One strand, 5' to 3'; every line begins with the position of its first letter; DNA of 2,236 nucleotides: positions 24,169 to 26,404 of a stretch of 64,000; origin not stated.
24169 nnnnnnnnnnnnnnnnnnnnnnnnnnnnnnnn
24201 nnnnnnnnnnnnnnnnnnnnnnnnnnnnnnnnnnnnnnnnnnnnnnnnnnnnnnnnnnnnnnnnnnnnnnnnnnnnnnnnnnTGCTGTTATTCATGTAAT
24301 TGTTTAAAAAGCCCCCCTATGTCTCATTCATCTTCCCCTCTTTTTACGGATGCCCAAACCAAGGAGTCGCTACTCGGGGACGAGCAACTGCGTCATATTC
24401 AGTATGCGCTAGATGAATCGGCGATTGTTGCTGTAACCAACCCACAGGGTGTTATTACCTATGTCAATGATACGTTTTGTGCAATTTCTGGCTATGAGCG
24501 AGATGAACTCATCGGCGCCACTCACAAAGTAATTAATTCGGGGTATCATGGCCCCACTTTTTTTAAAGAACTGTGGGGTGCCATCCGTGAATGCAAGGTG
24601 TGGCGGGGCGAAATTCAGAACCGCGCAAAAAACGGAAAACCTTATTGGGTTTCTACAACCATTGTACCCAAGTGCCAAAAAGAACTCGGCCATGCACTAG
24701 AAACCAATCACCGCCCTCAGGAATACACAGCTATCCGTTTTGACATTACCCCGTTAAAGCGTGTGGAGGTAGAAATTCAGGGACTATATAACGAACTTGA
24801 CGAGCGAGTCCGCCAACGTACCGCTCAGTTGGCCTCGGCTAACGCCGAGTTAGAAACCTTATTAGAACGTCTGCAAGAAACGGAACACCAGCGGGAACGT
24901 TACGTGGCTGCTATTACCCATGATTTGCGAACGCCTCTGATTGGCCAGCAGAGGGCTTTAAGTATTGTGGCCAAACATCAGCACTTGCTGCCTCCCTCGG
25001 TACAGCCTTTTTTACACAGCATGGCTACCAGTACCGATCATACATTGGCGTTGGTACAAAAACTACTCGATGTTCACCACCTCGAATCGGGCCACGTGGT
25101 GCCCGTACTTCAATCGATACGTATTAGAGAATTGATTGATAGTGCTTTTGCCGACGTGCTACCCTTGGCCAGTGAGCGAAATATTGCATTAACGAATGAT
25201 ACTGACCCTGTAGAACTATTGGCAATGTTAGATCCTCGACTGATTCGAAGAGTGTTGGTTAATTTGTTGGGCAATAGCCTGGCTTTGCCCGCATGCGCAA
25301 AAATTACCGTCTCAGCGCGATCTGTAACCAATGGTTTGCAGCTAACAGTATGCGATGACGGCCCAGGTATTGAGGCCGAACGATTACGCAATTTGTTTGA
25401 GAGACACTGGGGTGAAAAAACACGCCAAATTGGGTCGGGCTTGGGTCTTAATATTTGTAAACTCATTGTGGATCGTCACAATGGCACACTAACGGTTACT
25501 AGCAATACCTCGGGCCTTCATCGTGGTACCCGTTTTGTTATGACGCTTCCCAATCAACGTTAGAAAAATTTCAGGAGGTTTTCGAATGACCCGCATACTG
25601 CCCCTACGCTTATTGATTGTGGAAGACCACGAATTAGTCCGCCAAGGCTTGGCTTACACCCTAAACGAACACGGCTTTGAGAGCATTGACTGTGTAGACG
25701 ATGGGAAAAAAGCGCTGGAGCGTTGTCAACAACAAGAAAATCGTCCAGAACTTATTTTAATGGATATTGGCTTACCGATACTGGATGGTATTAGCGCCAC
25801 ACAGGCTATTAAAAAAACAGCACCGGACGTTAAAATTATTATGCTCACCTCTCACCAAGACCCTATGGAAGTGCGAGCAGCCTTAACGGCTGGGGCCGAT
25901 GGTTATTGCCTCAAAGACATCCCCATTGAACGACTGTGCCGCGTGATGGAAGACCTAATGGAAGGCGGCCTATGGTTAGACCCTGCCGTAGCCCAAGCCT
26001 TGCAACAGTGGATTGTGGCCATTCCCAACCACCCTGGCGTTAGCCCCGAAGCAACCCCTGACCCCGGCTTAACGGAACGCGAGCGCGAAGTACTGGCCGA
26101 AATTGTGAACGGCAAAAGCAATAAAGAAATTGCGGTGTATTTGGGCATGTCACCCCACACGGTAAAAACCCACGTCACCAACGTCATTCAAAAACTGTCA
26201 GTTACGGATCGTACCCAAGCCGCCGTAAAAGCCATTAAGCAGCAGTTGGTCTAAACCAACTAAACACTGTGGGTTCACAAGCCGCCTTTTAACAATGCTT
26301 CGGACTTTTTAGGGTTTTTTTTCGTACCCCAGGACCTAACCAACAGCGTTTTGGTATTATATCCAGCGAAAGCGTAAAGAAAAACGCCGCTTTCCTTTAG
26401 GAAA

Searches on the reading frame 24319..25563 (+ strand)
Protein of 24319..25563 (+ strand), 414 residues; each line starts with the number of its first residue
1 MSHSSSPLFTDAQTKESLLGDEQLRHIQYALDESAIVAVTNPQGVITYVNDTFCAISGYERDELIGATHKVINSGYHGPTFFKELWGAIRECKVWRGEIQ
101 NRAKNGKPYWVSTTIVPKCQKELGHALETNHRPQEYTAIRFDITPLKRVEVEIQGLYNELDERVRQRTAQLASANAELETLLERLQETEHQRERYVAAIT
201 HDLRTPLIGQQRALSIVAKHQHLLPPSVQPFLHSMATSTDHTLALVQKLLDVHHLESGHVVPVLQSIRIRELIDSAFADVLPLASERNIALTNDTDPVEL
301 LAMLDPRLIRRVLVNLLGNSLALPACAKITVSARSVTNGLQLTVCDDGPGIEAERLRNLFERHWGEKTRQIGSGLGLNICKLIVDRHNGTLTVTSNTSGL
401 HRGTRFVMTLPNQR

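Call 68: search_protein_families(library=pfam, proteins=[window:24319-25563:+], max_evalue=0.001)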
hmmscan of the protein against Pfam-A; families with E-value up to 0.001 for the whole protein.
window:24319-25563:+ (414 aa): 7 families
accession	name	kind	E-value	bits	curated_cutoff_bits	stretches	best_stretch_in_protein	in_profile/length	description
PF02518.31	HATPase_c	-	3.7e-23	82.5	26.4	1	305-413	2-110/111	Histidine kinase-, DNA gyrase B-, and HSP90-like ATPase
PF13426.13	PAS_9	-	2.4e-12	47.5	27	1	36-117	3-83/103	PAS domain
PF08447.18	PAS_3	-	9.3e-09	35.9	25.6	1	47-118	2-75/89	PAS fold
PF00512.31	HisKA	-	1.3e-07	32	26.9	1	192-258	2-66/66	His Kinase A (phospho-acceptor) domain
PF00989.32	PAS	-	3.1e-07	30.8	22.6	1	23-117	2-95/113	PAS fold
PF08448.16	PAS_4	-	4.2e-07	30.6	23.1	1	35-120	6-90/110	PAS fold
PF13188.13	PAS_8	-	0.00035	20.8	21.8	0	37-66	14-44/65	PAS domain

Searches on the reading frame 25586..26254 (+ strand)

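Call 68: search_protein_families(library=pfam, proteins=[window:25586-26254:+], max_evalue=0.001)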
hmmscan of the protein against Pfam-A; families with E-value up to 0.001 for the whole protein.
window:25586-26254:+ (222 aa): 5 families
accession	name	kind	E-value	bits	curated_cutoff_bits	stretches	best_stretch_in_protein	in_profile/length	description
PF00072.30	Response_reg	-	4.1e-27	95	30.2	1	10-119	2-108/111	Response regulator receiver domain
PF00196.25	GerE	-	6.8e-21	74.1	23.5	1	162-216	3-57/57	Bacterial regulatory proteins, luxR family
PF08281.18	Sigma70_r4_2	-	2.3e-08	34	25.7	1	162-203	11-53/54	Sigma-70, region 4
PF04545.22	Sigma70_r4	-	0.00035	20.5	24.1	1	161-204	4-48/50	Sigma-70, region 4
PF13936.12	HTH_38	-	0.00077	19.6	27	0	162-197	5-41/44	Helix-turn-helix domain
